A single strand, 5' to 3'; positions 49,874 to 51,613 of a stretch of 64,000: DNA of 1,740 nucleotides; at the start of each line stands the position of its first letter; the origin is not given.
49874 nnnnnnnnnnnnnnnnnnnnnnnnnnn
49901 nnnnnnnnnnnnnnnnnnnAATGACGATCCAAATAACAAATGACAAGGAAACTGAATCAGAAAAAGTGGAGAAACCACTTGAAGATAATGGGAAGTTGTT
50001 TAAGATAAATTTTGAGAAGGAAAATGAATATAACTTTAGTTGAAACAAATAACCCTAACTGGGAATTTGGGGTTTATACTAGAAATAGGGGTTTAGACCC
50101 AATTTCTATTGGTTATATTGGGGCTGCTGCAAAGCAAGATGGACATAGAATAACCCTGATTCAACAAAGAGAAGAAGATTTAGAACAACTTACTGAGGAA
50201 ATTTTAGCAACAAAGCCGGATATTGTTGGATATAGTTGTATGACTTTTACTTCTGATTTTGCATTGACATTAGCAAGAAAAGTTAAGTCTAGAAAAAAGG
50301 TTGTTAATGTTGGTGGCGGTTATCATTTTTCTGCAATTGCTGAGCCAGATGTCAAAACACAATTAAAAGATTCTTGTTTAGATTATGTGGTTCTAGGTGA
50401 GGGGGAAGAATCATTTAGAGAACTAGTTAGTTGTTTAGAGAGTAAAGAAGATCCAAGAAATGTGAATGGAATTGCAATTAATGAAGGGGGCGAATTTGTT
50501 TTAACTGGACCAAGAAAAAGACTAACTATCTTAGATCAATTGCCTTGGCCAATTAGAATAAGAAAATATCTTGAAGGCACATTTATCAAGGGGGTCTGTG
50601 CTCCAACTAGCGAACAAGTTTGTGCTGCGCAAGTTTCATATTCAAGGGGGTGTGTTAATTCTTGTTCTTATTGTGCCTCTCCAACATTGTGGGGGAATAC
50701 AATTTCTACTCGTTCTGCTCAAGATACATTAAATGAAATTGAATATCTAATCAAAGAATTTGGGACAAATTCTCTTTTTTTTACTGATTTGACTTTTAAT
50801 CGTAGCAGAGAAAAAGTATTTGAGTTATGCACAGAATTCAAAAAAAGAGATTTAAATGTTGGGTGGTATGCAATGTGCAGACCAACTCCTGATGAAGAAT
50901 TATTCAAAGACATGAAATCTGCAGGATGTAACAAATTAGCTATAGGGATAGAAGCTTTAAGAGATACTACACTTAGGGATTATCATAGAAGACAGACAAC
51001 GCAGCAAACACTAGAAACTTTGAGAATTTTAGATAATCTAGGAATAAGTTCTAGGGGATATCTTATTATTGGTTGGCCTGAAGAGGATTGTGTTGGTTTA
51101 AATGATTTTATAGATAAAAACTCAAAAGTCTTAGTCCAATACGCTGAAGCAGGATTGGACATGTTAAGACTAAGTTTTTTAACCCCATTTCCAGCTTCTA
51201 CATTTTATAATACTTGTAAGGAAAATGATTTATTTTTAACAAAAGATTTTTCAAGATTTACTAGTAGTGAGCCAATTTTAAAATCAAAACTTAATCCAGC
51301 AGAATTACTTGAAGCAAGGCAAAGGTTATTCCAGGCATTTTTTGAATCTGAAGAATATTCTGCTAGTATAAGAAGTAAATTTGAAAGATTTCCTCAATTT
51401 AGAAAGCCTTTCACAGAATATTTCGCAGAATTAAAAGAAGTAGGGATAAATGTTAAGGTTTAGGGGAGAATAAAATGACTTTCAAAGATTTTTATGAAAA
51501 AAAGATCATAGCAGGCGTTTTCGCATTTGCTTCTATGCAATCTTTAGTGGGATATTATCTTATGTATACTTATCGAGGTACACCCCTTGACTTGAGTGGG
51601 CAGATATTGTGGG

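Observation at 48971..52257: B12-radical-SAM operon whose neighbouring proteins share a DYD-containing motif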

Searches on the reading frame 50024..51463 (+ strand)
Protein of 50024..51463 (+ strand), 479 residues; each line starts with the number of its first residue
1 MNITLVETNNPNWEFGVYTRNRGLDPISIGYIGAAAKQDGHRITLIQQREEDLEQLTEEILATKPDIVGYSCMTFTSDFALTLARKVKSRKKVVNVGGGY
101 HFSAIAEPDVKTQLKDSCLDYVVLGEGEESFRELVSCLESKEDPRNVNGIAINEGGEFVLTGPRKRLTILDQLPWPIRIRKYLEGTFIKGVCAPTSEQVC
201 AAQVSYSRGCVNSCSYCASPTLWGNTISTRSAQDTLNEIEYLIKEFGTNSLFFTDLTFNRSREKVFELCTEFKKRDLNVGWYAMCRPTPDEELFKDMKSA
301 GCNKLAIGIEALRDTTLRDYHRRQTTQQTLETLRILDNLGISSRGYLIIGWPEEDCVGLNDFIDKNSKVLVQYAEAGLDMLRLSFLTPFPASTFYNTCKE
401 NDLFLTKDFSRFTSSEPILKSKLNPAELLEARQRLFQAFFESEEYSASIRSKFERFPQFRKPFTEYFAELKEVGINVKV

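Call 3: search_protein_families(library=pfam, proteins=[window:50024-51463:+], max_evalue=0.1)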
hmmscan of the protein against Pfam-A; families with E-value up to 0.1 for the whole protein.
window:50024-51463:+ (479 aa): 3 families
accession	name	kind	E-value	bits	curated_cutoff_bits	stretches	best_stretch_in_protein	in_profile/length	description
PF04055.27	Radical_SAM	-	9.2e-20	71.9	29.5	1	205-354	2-154/166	Radical SAM superfamily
PF02310.24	B12-binding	-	8.2e-16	58.4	32.1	1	25-135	13-121/121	B12 binding domain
PF13353.11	Fer4_12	-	0.093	13.5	22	0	205-253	10-58/137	4Fe-4S single cluster domain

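Call 4: search_protein_families(library=ncbifam, proteins=[window:50024-51463:+], max_evalue=0.1)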
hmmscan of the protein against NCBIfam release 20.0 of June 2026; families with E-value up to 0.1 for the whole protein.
window:50024-51463:+ (479 aa): 32 families (the best 25 are shown)
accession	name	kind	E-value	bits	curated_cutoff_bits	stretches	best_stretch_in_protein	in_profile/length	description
TIGR04072.2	rSAM_ladder_B12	equivalog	1e-37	129.8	360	2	200-363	179-343/443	lipid biosynthesis B12-binding/radical SAM protein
TIGR02026.1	BchE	equivalog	2.3e-37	129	481.35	1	11-437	7-425/497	magnesium-protoporphyrin IX monomethyl ester anaerobic oxidative cyclase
TIGR04479.1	bcpD_PhpK_rSAM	subfamily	1.2e-29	103.1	600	1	28-364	74-404/504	PhpK family radical SAM P-methyltransferase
TIGR03471.1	HpnJ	equivalog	4.2e-29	101.7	577.6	1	71-440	77-433/472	hopanoid biosynthesis associated radical SAM protein HpnJ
TIGR04367.1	HpnR_B12_rSAM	equivalog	5.5e-29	101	650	1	24-424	20-397/490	hopanoid C-3 methylase HpnR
TIGR03975.1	rSAM_ocin_1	subfamily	4e-27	95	281.85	1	49-354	113-415/606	RiPP maturation radical SAM C-methyltransferase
NF050148.1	rSAM_ApyD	equivalog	7e-26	90.8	750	1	54-397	64-392/645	RiPP biosynthesis radical SAM protein ApyD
TIGR04385.1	B12_rSAM_cofa1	equivalog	1e-25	90.8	450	1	26-355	20-350/438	B12 lower ligand biosynthesis radical SAM protein BzaD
NF038361.1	rSAM_Sden_1168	equivalog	2.4e-25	89.1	575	1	54-356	130-438/560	Sden_1168 family B12-binding radical SAM P-methyltransferase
TIGR04013.1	B12_SAM_MJ_1487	hypoth_equivalog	1.9e-23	82.9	251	1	47-369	25-333/382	TIGR04013 family B12-binding domain/radical SAM domain-containing protein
TIGR04014.1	B12_SAM_MJ_0865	equivalog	2.2e-18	66.3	360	1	32-398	17-358/434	methyl-coenzyme M reductase glutamine C-methyltransferase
NF033712.0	B12_rSAM_KedN5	subfamily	2.4e-15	55.8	700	1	26-355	17-356/624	KedN5 family methylcobalamin-dependent radical SAM C-methyltransferase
TIGR04295.1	B12_rSAM_oligo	hypoth_equivalog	1.1e-14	54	400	1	10-322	6-314/422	TIGR04295 family B12-binding domain-containing radical SAM protein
NF033070.1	rSAM_AprD4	equivalog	2.5e-12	46.5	500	1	202-431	197-423/456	AprD4 family radical SAM diol-dehydratase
NF040542.1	rSAM_RCCLKC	equivalog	7.8e-10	38.5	450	1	25-366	12-350/423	arsinothricin biosynthesis radical SAM protein ArsL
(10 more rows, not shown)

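Call 8: find_homologous_proteins(query=window:50024-51463:+)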
Query window:50024-51463:+ (479 aa): 141 proteins with E <= 0.001 among 5907 candidates; the best 120 are listed.
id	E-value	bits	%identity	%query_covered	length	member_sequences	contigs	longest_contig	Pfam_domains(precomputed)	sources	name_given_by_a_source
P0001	0.0e+0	1099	100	100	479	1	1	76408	PF04055.28,PF02310.25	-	-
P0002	4.2e-165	568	52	99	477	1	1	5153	PF04055.28,PF13353.12,PF02310.25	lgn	-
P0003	1.1e-154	534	50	97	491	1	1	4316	PF04055.28,PF02310.25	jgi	jgi:radical SAM superfamily enzyme YgiQ (UPF0313 family)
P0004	1.6e-143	497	48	97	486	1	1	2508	PF04055.28,PF02310.25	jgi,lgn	-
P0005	1.1e-137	478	46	100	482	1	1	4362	PF04055.28,PF02310.25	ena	-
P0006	4.3e-107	377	39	99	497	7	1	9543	PF04055.28,PF02310.25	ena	-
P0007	2.0e-106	375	39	99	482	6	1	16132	PF04055.28,PF02310.25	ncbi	-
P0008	3.7e-106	374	40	100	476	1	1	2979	PF04055.28,PF02310.25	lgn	-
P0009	7.3e-106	373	39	98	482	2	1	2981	PF04055.28,PF02310.25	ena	-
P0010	2.2e-99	352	39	99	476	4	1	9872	PF04055.28,PF02310.25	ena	-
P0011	3.1e-98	348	38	97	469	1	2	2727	PF04055.28,PF02310.25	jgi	-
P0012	4.9e-96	340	37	98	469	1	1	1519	PF04055.28,PF02310.25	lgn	-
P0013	4.4e-95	337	39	99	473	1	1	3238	PF04055.28,PF02310.25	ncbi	-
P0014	4.8e-94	334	38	99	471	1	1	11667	PF04055.28,PF02310.25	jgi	-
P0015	6.2e-94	334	38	100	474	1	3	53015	PF04055.28,PF13353.12,PF02310.25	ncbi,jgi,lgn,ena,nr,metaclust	ncbi:hypothetical protein AYK26_05390 [Euryarchaeota archaeon SM23-78]|nr:MAG: hypothetical protein 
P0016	2.8e-93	331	38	99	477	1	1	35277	PF04055.28,PF02310.25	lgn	-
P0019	7.7e-91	323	38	99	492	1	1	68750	PF04055.28,PF02310.25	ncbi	-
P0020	1.2e-90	323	38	99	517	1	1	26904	PF04055.28,PF02310.25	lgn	-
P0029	9.8e-84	300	35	99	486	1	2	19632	PF04055.28,PF02310.25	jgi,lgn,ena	-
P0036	2.6e-68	249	32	96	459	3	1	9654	PF04055.28,PF02310.25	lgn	-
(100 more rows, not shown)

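Call 9: find_encoding_contigs(protein=P0002, flank=5000, max_places=2)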
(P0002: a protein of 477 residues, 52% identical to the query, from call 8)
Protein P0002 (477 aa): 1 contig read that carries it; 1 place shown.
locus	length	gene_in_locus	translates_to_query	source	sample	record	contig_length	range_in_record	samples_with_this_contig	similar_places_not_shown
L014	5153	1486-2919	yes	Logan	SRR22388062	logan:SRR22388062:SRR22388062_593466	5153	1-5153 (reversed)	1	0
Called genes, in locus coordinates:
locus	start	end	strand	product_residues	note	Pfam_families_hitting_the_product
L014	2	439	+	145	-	?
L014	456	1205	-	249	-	PF01978:TrmB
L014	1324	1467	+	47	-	-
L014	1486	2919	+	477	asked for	PF02310:B12-binding, PF13353:Fer4_12 (faint), PF04055:Radical_SAM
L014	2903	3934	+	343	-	PF02445:NadA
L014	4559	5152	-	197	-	?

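Call 10: find_encoding_contigs(protein=P0003, flank=5000, max_places=2)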
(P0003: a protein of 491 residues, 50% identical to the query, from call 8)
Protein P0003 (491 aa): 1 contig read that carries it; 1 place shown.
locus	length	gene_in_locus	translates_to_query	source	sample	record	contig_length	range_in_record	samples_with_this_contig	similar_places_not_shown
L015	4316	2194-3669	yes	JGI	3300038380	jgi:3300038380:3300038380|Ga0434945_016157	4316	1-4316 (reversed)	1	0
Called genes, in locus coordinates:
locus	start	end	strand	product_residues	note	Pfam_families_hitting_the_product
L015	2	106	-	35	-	?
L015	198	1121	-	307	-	PF00872:Transposase_mut (faint), PF13683:rve_3 (faint), PF13610:DDE_Tnp_IS240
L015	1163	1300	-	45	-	-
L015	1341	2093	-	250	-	PF01978:TrmB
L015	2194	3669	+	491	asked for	PF02310:B12-binding, PF04055:Radical_SAM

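Call 11: find_encoding_contigs(protein=P0005, flank=5000, max_places=2)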
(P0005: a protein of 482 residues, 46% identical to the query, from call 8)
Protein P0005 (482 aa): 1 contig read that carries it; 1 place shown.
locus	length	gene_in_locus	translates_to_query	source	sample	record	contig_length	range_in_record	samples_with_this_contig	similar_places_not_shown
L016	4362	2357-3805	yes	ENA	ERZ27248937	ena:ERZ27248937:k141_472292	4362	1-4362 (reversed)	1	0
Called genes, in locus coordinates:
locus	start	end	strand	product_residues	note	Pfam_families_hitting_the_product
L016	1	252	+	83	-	?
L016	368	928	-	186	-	PF06745:ATPase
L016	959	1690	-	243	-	PF01978:TrmB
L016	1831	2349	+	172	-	-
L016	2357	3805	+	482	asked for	PF02310:B12-binding, PF04055:Radical_SAM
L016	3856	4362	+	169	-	?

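Call 24: find_encoding_contigs(protein=P0007, flank=6000, max_places=1)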
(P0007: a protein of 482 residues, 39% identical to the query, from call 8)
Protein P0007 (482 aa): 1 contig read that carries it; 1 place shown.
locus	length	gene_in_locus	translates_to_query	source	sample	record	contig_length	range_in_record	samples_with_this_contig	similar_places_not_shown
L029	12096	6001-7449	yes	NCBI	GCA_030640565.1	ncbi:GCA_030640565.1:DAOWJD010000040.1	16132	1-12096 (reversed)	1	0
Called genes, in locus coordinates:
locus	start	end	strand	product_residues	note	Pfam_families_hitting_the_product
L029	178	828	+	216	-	PF01092:Ribosomal_S6e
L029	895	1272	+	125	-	-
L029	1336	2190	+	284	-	PF00413:Peptidase_M10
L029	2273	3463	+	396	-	PF00009:GTP_EFTU, PF01926:MMR_HSR1, PF16897:MMR_HSR1_Xtn (faint), PF03193:RsgA_GTPase (weak), PF09173:eIF2_C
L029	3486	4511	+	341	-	-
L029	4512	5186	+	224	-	PF00702:Hydrolase (faint), PF13419:HAD_2, PF13242:Hydrolase_like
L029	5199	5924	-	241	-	PF01978:TrmB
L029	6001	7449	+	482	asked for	PF02310:B12-binding, PF04055:Radical_SAM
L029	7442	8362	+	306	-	PF02445:NadA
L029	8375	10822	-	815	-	PF00521:DNA_topoisoIV, PF03989:DNA_gyraseA_C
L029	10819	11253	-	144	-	PF06935:DUF1284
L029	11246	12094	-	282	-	?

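Call 25: find_encoding_contigs(protein=P0015, flank=6000, max_places=1)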
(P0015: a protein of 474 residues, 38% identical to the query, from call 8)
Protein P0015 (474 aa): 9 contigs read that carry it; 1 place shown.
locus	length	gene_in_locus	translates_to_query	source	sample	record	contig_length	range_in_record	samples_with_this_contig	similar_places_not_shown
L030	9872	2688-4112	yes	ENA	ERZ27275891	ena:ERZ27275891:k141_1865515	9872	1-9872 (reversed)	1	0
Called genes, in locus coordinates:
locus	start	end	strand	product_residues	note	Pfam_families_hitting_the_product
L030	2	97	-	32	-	?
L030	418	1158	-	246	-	PF01978:TrmB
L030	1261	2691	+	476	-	PF02310:B12-binding, PF04055:Radical_SAM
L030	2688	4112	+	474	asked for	PF02310:B12-binding, PF04055:Radical_SAM, PF13353:Fer4_12 (faint)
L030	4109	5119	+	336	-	PF02445:NadA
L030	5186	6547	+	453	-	PF02881:SRP54_N, PF00448:SRP54, PF02978:SRP_SPB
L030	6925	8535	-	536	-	PF19289:PmbA_TldD_3rd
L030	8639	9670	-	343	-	PF01368:DHH, PF02272:DHHA1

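Call 26: find_encoding_contigs(protein=P0016, flank=6000, max_places=1)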
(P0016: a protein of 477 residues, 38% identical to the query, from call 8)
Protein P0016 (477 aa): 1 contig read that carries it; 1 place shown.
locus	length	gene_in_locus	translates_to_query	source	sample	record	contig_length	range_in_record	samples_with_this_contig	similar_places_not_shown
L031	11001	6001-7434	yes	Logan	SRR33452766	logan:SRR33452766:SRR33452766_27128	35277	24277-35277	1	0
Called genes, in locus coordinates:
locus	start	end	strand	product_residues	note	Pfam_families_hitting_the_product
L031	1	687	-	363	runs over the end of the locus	PF25023:TEN_YD-shell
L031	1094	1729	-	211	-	-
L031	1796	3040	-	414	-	PF01637:ATPase_2 (weak), PF13173:AAA_14, PF13635:DUF4143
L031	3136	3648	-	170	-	PF22769:DCD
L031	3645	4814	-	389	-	-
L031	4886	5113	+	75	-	-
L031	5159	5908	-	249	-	PF01978:TrmB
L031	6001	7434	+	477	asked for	PF02310:B12-binding, PF04055:Radical_SAM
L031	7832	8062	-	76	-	-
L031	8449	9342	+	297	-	PF00535:Glycos_transf_2, PF13506:Glyco_transf_21, PF13641:Glyco_tranf_2_3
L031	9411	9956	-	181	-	PF01966:HD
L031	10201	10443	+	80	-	-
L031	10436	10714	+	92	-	-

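Call 27: find_encoding_contigs(protein=P0019, flank=6000, max_places=1)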
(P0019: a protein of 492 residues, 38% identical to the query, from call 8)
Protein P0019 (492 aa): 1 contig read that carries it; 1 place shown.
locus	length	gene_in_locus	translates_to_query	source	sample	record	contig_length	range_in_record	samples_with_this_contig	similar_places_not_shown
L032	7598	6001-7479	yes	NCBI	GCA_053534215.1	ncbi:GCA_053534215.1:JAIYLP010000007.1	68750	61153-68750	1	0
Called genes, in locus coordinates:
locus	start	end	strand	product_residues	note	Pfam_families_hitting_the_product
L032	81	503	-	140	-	-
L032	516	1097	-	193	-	-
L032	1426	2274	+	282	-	PF13495:Phage_int_SAM_4, PF00589:Phage_integrase, PF22823:MrpR_C_cat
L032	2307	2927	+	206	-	PF01694:Rhomboid, PF08551:DUF1751 (weak)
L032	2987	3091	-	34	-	-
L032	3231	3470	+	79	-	-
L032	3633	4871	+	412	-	PF02661:Fic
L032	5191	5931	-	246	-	PF01978:TrmB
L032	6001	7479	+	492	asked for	PF02310:B12-binding, PF04055:Radical_SAM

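Call 29: search_protein_families(library=ncbifam, proteins=[L014:2903-3934:+, L029:7442-8362:+, L030:4109-5119:+, L030:1261-2691:+, L016:1831-2349:+, L014:1324-1467:+], max_evalue=0.01)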
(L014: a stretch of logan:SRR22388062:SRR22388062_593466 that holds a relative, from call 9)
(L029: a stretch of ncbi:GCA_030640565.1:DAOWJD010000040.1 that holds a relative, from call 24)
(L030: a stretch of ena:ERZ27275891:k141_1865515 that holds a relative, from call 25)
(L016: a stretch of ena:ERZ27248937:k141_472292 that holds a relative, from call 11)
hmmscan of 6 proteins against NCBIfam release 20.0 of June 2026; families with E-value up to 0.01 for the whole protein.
L014:2903-3934:+ (343 aa): 4 families
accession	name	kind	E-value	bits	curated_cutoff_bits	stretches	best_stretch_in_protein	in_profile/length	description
NF006878.0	PRK09375.1-2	equivalog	1.1e-104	349.8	294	1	45-339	4-299/306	quinolinate synthase NadA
TIGR00550.1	nadA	equivalog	5.2e-87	291.9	262.9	1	45-338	4-302/309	quinolinate synthase NadA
NF006884.0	PRK09375.2-5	equivalog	4.2e-27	94.9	691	3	39-137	63-166/426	quinolinate synthase NadA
NF006882.0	PRK09375.2-3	equivalog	3.7e-07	29.1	561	1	58-204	72-236/447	quinolinate synthase NadA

L029:7442-8362:+ (306 aa): 4 families
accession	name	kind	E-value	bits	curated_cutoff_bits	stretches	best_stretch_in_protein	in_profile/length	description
NF006878.0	PRK09375.1-2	equivalog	5.7e-103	344.2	294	1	8-303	4-300/306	quinolinate synthase NadA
TIGR00550.1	nadA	equivalog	2.6e-86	289.6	262.9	1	8-303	4-304/309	quinolinate synthase NadA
NF006884.0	PRK09375.2-5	equivalog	5.9e-28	97.7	691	3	9-95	71-161/426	quinolinate synthase NadA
NF006882.0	PRK09375.2-3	equivalog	5.2e-07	28.6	561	0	194-250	290-348/447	quinolinate synthase NadA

L030:4109-5119:+ (336 aa): 4 families
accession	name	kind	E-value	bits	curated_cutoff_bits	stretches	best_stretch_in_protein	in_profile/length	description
NF006878.0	PRK09375.1-2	equivalog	5.1e-101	337.8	294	1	9-336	4-304/306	quinolinate synthase NadA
TIGR00550.1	nadA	equivalog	3.8e-90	302.2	262.9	1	8-336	3-308/309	quinolinate synthase NadA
NF006884.0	PRK09375.2-5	equivalog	1.5e-32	112.8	691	1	9-335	70-421/426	quinolinate synthase NadA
NF006882.0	PRK09375.2-3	equivalog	6.4e-11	41.5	561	1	36-274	90-347/447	quinolinate synthase NadA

L030:1261-2691:+ (476 aa): 26 families (the best 25 are shown)
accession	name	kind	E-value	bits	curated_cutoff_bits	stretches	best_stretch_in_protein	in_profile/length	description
TIGR02026.1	BchE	equivalog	4.6e-49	167.6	481.35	1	24-441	19-430/497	magnesium-protoporphyrin IX monomethyl ester anaerobic oxidative cyclase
TIGR03471.1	HpnJ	equivalog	1.4e-42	146.2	577.6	1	67-470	70-465/472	hopanoid biosynthesis associated radical SAM protein HpnJ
NF038361.1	rSAM_Sden_1168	equivalog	1.8e-34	119.3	575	1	56-455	131-531/560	Sden_1168 family B12-binding radical SAM P-methyltransferase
NF050148.1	rSAM_ApyD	equivalog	5.6e-31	107.6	750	1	59-440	68-431/645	RiPP biosynthesis radical SAM protein ApyD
TIGR04014.1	B12_SAM_MJ_0865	equivalog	7.5e-31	107.4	360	1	33-391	17-353/434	methyl-coenzyme M reductase glutamine C-methyltransferase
TIGR04479.1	bcpD_PhpK_rSAM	subfamily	2.9e-30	105.1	600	1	25-375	70-410/504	PhpK family radical SAM P-methyltransferase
TIGR04367.1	HpnR_B12_rSAM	equivalog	8.1e-30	103.8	650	1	17-408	15-383/490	hopanoid C-3 methylase HpnR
TIGR04072.2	rSAM_ladder_B12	equivalog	1.1e-29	103.4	360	1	27-374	18-349/443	lipid biosynthesis B12-binding/radical SAM protein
TIGR04013.1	B12_SAM_MJ_1487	hypoth_equivalog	2e-25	89.5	251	1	30-256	13-209/382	TIGR04013 family B12-binding domain/radical SAM domain-containing protein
NF033712.0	B12_rSAM_KedN5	subfamily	2.4e-25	88.8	700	1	27-274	17-269/624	KedN5 family methylcobalamin-dependent radical SAM C-methyltransferase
TIGR04385.1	B12_rSAM_cofa1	equivalog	1.1e-21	77.6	450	1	27-373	20-363/438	B12 lower ligand biosynthesis radical SAM protein BzaD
NF033070.1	rSAM_AprD4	equivalog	1.1e-19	70.7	500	1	172-432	174-425/456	AprD4 family radical SAM diol-dehydratase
TIGR03975.1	rSAM_ocin_1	subfamily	4e-17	61.9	281.85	1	54-275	117-339/606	RiPP maturation radical SAM C-methyltransferase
TIGR04295.1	B12_rSAM_oligo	hypoth_equivalog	2.7e-16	59.3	400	1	93-331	100-319/422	TIGR04295 family B12-binding domain-containing radical SAM protein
TIGR04190.1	B12_SAM_Ta0216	equivalog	5.1e-16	58.3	500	1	27-386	37-411/554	TIGR04190 family B12-binding domain/radical SAM domain protein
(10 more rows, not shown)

L016:1831-2349:+ (172 aa): 0 families

L014:1324-1467:+ (47 aa): 0 families

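Call 53: search_solved_structures(query=A1, max_evalue=0.001)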
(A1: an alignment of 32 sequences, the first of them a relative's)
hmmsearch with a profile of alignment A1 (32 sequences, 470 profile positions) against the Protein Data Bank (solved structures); distinct sequences matched with E-value up to 0.001: 28.
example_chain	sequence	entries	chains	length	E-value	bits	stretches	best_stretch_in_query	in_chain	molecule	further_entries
6fd2_B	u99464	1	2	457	2.4e-34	121.9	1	167-425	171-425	Putative apramycin biosynthetic oxidoreductase 4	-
9ccb_A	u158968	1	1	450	1.9e-24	89.3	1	98-391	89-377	Radical SAM core domain-containing protein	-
6wte_A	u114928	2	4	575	6.9e-23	84.2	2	198-367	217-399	B12-binding domain-containing protein | Tryptophan-C2-methyltransferase containing B12-binding domain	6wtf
7kdx_A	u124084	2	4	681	8.6e-23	83.8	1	64-386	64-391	Methyltransferase TokK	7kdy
5ul2_A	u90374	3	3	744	1.2e-19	73.5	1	43-368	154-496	OxsB protein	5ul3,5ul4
9n1b_A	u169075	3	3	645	1.2e-17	66.9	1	53-274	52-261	Radical SAM protein | Radical SAM enzyme CysS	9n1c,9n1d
2qgq_A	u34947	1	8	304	2.8e-07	32.7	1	199-373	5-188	Protein TM_1862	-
4jc0_A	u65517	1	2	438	3.4e-07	32.4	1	196-373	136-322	Ribosomal protein S12 methylthiotransferase RimO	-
1olt_A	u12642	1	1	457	5.5e-07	31.7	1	277-382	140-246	OXYGEN-INDEPENDENT COPROPORPHYRINOGEN III OXIDASE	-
3ciw_A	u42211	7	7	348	3.1e-06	29.3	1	200-393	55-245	FeFe-Hydrogenase maturase | [FeFe] hydrogenase maturase subunit HydE | Biotin synthetase, putative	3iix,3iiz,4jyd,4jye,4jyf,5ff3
5fep_A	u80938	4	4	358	3.2e-06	29.2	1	200-393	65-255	[FeFe] hydrogenase maturase subunit HydE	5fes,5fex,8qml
7o1p_A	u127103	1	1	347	3.8e-06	29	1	200-393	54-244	[FeFe] hydrogenase maturase subunit HydE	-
3cix_A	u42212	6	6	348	3.8e-06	29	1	200-393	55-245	FeFe-Hydrogenase maturase | [FeFe] hydrogenase maturase subunit HydE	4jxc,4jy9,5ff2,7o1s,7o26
7o1o_A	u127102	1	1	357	4e-06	28.9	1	200-393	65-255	[FeFe] hydrogenase maturase subunit HydE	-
8qmk_A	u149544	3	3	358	4e-06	28.9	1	200-393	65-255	[FeFe] hydrogenase maturase subunit HydE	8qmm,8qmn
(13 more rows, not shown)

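Call 55: find_encoding_contigs(protein=P0014, flank=5000, max_places=1)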
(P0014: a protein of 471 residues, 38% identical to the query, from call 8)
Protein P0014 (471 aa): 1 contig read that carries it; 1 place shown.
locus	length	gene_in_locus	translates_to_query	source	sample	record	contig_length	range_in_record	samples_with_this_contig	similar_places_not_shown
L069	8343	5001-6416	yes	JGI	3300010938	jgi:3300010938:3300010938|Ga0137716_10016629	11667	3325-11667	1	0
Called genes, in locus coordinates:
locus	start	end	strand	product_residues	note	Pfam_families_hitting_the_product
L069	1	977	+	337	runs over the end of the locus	PF01047:MarR (faint), PF13404:HTH_AsnC-type, PF13412:HTH_24, PF13545:HTH_Crp_2 (faint), PF12840:HTH_20 (faint), PF13404:HTH_AsnC-type, PF13412:HTH_24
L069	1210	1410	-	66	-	-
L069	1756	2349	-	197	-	-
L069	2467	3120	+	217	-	PF04967:HTH_10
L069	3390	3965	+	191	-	PF06821:Ser_hydrolase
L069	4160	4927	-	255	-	PF01978:TrmB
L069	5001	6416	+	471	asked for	PF02310:B12-binding, PF04055:Radical_SAM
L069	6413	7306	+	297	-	PF03328:HpcH_HpaI, PF15617:C-C_Bond_Lyase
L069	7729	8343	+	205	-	?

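Call 56: find_encoding_contigs(protein=P0020, flank=5000, max_places=1)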
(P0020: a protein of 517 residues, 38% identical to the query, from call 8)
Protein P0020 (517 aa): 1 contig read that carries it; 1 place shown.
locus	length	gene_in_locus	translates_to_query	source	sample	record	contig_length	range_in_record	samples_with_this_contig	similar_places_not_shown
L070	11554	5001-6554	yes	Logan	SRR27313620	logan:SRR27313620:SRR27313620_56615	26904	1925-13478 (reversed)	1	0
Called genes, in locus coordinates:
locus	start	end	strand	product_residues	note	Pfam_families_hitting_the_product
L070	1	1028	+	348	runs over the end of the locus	PF13379:NMT1_2, PF09084:NMT1, PF12974:Phosphonate-bd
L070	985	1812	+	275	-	PF00005:ABC_tran, PF02463:SMC_N (faint), PF13304:AAA_21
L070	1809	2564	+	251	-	PF00528:BPD_transp_1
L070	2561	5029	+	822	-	PF00158:Sigma54_activat (faint), PF25601:AAA_lid_14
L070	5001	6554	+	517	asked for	PF02310:B12-binding, PF04055:Radical_SAM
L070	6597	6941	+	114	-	-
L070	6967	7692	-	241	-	PF13814:Replic_Relax (weak)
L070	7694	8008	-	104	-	-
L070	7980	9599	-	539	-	-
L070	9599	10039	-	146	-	-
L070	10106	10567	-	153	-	-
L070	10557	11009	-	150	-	-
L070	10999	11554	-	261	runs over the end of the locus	-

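Call 57: find_encoding_contigs(protein=P0029, flank=5000, max_places=1)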
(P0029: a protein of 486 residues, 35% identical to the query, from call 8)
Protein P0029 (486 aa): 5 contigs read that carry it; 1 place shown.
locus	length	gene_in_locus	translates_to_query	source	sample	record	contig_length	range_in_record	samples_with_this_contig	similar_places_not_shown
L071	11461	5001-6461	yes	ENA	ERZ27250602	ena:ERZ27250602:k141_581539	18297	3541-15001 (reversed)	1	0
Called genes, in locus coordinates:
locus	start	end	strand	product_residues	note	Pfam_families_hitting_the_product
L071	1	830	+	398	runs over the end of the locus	PF13393:tRNA-synt_His, PF00587:tRNA-synt_2b, PF03129:HGTP_anticodon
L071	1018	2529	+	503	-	PF01676:Metalloenzyme, PF06415:iPGM_N, PF01663:Phosphodiest (weak), PF00884:Sulfatase (weak)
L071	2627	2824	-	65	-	-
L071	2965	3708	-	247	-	PF01978:TrmB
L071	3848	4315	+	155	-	-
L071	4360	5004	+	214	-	-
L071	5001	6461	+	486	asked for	PF02310:B12-binding, PF04055:Radical_SAM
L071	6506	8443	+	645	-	PF07819:PGAP1 (weak), PF00561:Abhydrolase_1, PF01674:Lipase_2, PF02450:LCAT (weak)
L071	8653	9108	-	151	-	PF03073:TspO_MBR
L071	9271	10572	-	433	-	PF03952:Enolase_N, PF00113:Enolase_C, PF13378:MR_MLE_C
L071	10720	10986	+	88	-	-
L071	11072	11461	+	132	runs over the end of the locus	-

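Call 58: find_encoding_contigs(protein=P0036, flank=5000, max_places=1)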
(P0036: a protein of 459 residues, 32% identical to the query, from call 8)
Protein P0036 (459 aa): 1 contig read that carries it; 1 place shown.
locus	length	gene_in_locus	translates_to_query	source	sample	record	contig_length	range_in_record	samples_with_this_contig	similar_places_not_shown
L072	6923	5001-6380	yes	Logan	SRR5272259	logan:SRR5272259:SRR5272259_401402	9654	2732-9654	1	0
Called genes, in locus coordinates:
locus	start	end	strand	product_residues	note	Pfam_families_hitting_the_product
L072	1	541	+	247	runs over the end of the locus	PF00528:BPD_transp_1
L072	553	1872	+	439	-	PF02310:B12-binding, PF04055:Radical_SAM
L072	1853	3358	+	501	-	-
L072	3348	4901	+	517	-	PF00149:Metallophos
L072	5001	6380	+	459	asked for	PF02310:B12-binding, PF04055:Radical_SAM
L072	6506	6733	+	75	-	-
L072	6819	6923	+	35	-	?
